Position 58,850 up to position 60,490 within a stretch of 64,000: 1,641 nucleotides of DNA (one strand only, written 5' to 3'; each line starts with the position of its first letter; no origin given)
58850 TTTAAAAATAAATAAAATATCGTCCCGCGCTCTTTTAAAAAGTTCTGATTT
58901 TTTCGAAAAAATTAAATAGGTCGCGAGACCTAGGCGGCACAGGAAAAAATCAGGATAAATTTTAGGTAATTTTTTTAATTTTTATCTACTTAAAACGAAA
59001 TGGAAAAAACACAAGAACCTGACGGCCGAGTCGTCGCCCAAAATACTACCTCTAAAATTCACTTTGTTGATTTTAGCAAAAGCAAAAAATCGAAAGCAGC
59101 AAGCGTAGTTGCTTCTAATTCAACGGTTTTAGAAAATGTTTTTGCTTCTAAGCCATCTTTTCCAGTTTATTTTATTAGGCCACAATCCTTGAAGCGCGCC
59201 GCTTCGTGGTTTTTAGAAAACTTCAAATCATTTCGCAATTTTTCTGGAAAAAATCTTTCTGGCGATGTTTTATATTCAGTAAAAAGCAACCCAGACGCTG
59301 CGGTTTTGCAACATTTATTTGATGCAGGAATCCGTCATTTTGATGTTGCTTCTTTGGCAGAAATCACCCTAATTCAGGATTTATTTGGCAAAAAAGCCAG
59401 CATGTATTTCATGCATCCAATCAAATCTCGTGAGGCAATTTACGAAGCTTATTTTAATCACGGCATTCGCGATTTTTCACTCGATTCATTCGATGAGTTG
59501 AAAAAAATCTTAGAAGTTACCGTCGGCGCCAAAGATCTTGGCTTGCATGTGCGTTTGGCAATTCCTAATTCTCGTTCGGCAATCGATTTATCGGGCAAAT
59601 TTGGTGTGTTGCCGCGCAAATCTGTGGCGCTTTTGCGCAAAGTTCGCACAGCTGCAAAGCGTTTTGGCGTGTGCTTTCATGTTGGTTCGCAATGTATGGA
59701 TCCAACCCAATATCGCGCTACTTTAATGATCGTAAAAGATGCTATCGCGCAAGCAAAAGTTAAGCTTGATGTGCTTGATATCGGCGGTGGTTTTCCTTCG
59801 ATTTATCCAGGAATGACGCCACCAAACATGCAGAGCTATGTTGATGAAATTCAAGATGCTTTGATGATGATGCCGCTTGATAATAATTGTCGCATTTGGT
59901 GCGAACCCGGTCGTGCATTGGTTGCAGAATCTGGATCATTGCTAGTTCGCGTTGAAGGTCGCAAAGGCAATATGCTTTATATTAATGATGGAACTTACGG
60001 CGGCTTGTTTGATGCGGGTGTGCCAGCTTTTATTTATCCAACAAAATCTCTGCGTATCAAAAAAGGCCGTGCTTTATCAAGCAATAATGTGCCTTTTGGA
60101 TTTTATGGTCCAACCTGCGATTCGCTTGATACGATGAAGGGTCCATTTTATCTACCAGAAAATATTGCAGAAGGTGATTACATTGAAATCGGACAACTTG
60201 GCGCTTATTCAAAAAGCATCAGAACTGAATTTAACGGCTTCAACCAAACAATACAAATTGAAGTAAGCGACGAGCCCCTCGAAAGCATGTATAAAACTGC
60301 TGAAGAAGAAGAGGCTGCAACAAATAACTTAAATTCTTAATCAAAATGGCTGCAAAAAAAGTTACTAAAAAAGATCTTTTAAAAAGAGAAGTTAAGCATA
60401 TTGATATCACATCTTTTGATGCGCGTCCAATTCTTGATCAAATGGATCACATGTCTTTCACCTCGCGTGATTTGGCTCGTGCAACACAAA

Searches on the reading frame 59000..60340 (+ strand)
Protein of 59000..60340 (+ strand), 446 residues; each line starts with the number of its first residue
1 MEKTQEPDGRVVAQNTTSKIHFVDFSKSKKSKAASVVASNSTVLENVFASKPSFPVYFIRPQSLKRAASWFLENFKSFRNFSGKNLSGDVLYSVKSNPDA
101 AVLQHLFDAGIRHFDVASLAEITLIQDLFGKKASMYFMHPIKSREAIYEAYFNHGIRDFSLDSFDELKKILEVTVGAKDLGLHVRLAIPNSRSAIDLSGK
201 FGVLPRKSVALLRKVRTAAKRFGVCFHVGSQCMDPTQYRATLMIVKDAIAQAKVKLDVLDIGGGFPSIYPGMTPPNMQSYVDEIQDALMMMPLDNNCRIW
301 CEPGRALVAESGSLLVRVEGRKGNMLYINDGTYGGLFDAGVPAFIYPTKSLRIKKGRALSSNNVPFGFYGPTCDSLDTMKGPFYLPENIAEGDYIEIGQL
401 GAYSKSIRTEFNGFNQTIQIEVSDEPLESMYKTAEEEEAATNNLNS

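Call 30: search_protein_families(library=pfam, proteins=[window:59000-60340:+])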
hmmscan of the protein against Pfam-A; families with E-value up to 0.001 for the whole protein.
window:59000-60340:+ (446 aa): 2 families
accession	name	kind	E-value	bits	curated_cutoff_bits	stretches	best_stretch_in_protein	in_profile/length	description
PF02784.22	Orn_Arg_deC_N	-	2.3e-35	122.6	23.4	1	87-309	17-247/247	Pyridoxal-dependent decarboxylase, pyridoxal binding domain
PF00278.28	Orn_DAP_Arg_deC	-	7.8e-09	36.1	23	1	234-400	5-94/95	Pyridoxal-dependent decarboxylase, C-terminal sheet domain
